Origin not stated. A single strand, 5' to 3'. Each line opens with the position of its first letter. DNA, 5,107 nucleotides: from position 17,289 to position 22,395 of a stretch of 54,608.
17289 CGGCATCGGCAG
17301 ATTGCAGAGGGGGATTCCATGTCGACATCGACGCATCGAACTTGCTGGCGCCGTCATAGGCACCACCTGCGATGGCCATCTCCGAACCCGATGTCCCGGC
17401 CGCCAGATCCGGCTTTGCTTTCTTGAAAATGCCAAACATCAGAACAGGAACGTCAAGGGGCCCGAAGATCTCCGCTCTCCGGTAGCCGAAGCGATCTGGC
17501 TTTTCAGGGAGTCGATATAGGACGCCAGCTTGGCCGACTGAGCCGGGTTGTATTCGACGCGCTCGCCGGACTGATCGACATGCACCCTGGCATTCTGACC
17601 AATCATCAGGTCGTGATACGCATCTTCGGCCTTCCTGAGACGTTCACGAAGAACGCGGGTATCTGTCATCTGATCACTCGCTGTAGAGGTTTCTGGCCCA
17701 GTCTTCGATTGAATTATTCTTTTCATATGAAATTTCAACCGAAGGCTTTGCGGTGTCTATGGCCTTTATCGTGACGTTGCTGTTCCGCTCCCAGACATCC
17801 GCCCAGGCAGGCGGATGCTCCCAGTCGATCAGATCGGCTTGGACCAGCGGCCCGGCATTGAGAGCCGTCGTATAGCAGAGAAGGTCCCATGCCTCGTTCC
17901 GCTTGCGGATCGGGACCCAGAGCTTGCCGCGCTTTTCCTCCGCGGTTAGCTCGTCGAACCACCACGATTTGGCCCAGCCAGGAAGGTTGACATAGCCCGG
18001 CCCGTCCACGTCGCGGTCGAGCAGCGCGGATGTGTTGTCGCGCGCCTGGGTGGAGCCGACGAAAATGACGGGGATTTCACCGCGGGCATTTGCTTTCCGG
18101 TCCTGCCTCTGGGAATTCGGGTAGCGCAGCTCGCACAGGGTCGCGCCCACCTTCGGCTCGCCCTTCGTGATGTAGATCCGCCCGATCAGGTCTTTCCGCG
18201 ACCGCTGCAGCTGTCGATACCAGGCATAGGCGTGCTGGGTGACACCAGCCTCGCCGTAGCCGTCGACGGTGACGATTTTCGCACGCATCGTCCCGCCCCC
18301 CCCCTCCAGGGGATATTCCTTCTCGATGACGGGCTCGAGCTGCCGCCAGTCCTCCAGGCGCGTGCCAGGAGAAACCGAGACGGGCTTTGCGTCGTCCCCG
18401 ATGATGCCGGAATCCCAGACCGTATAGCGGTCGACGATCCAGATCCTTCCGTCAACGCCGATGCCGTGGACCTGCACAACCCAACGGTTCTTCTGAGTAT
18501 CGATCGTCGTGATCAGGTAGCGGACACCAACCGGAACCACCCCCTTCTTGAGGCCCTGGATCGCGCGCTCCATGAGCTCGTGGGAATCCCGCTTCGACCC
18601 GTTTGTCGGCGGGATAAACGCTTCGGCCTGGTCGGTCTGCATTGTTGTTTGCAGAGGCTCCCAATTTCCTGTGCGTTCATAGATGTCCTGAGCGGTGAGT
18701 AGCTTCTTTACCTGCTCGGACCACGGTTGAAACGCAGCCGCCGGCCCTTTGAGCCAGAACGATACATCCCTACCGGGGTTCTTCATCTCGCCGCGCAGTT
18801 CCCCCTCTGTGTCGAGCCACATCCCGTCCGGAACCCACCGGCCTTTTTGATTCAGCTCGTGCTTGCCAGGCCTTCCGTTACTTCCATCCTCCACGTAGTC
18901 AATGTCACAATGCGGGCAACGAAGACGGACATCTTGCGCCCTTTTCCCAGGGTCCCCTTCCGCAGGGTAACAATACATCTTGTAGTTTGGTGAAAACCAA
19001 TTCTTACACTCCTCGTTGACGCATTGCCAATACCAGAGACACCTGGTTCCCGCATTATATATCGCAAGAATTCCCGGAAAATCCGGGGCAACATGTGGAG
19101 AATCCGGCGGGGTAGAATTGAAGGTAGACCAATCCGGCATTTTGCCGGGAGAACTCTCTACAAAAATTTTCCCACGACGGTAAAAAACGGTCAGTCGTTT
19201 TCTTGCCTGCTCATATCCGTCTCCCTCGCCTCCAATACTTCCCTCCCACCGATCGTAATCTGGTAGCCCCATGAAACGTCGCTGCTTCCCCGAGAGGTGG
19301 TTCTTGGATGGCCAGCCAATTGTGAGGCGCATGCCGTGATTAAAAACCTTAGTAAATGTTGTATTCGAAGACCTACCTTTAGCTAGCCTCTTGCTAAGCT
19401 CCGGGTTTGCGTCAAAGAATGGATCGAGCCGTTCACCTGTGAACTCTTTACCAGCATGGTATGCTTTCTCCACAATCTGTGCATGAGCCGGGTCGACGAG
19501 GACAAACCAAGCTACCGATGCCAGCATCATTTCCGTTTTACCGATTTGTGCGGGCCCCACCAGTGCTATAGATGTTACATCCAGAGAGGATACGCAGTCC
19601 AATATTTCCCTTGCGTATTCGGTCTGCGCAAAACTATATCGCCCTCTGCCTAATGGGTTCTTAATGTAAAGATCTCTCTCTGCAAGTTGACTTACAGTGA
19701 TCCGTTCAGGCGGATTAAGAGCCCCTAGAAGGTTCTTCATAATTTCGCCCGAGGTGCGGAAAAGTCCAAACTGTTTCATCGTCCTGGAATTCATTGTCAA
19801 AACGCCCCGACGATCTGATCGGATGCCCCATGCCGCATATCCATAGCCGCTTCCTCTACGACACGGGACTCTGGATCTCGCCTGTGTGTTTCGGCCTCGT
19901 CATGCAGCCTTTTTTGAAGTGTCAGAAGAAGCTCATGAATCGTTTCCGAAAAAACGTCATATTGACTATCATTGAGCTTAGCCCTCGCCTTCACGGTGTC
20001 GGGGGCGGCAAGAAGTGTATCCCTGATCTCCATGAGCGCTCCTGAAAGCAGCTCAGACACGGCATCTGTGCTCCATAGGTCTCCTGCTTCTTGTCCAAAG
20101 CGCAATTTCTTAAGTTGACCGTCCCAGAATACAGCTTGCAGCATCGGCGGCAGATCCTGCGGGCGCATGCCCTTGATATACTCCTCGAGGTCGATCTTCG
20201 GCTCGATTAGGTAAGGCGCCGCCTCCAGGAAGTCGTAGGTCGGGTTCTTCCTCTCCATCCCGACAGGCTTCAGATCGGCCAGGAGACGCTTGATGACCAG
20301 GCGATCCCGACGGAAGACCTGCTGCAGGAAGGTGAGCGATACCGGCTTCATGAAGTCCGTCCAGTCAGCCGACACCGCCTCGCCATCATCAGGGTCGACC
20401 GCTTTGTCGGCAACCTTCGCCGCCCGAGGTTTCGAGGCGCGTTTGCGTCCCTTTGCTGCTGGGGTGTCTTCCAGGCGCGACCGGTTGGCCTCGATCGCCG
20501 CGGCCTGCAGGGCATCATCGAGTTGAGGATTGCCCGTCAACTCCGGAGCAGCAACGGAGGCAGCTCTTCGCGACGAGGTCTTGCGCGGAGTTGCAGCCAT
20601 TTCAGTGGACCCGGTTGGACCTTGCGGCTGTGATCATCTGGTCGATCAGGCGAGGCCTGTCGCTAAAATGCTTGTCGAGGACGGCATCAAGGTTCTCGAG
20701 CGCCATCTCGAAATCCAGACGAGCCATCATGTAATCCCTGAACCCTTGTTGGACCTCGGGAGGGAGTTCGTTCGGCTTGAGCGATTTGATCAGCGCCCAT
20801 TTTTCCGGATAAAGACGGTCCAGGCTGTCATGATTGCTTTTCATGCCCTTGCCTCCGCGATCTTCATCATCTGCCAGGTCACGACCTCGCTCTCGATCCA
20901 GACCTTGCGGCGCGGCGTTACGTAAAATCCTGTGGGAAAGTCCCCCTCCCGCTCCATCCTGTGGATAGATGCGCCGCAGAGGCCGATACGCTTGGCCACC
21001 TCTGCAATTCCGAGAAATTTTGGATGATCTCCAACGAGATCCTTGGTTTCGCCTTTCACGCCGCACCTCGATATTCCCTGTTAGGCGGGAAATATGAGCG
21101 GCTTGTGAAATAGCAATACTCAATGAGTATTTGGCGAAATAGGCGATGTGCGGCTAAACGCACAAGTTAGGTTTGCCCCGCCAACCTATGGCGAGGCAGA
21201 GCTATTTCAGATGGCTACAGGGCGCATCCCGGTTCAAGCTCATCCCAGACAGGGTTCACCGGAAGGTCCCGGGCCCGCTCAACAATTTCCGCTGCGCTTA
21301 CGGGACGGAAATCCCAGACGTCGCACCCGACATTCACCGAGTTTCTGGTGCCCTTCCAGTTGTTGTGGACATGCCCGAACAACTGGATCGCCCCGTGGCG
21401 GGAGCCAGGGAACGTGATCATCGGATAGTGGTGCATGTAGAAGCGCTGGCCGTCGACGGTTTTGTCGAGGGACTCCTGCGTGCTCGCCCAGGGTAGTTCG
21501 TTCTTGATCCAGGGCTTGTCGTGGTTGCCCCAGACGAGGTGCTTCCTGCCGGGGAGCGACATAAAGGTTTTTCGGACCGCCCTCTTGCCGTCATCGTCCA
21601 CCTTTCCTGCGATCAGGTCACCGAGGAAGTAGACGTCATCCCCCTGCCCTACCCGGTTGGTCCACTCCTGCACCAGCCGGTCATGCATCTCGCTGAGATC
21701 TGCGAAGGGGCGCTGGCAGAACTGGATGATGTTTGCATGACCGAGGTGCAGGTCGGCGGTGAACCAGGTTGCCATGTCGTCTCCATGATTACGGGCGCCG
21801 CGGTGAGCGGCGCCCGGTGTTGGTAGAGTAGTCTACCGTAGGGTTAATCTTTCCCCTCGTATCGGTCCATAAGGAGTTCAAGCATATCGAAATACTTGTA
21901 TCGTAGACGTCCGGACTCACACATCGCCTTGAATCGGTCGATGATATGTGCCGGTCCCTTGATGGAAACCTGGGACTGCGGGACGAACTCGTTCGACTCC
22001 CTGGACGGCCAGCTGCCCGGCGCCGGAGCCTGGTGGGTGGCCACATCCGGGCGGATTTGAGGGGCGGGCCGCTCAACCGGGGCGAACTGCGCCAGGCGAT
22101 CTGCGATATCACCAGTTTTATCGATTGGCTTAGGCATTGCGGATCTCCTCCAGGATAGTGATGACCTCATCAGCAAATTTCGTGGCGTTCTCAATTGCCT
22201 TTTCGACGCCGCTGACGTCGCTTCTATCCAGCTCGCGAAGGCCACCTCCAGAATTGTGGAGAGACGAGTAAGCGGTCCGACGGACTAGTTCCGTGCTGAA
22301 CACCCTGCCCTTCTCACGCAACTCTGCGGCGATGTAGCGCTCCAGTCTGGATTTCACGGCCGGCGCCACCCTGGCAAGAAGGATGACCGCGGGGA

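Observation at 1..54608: Lambda-syntenic siphovirus that also carries a full plasmid maintenance set and a second, phage-type replication module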

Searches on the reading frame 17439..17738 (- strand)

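Call 10: search_protein_families(library=phrogs, proteins=[window:17439-17738:-])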
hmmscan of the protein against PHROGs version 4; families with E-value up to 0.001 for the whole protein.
window:17439-17738:- (99 aa): 1 family
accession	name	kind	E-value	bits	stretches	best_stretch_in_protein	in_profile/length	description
phrog_75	-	connector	8.2e-20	71.5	1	26-99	3-73/73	head-tail adaptor Ad1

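Call 59: search_protein_families(library=pfam, max_evalue=0.01, proteins=[window:17439-17738:-])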
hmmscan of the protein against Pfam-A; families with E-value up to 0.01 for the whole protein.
window:17439-17738:- (99 aa): 1 family
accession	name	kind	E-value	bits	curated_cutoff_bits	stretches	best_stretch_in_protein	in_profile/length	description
PF02831.20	gpW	-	1.2e-11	44.6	22.5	1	32-91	4-61/66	gpW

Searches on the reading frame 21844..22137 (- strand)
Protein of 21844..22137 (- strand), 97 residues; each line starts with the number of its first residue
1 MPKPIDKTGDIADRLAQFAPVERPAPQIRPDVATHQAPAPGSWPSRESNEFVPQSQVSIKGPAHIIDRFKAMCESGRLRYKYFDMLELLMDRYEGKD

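Call 67: search_protein_families(library=ncbifam, max_evalue=0.01, proteins=[window:21844-22137:-])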
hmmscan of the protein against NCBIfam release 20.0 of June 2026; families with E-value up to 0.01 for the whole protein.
window:21844-22137:- (97 aa): 0 families

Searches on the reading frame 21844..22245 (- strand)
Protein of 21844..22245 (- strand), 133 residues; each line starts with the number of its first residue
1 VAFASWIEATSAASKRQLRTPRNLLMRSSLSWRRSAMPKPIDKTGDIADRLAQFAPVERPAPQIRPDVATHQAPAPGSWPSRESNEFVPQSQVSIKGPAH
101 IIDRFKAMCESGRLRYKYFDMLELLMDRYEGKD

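Call 13: search_protein_families(library=pfam, proteins=[window:21844-22245:-])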
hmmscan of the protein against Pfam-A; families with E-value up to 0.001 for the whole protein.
window:21844-22245:- (133 aa): 0 families

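Call 14: search_protein_families(library=phrogs, proteins=[window:21844-22245:-])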
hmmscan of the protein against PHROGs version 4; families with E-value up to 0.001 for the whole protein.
window:21844-22245:- (133 aa): 0 families

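Call 20: search_protein_families(library=pfam, max_evalue=10, proteins=[window:21844-22245:-])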
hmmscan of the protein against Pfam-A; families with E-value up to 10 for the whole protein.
window:21844-22245:- (133 aa): 3 families
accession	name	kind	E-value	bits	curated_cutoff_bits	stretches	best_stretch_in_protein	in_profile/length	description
PF23807.1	RHH_10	-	0.003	18.2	27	1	88-130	21-61/84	Ribbon-helix-helix protein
PF02998.19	Lentiviral_Tat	-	0.12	12.8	27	1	91-128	28-65/86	Lentiviral Tat protein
PF25737.1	Herpes_US8A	-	0.13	13.1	27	1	38-105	28-95/124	Herpesvirus US8.5 protein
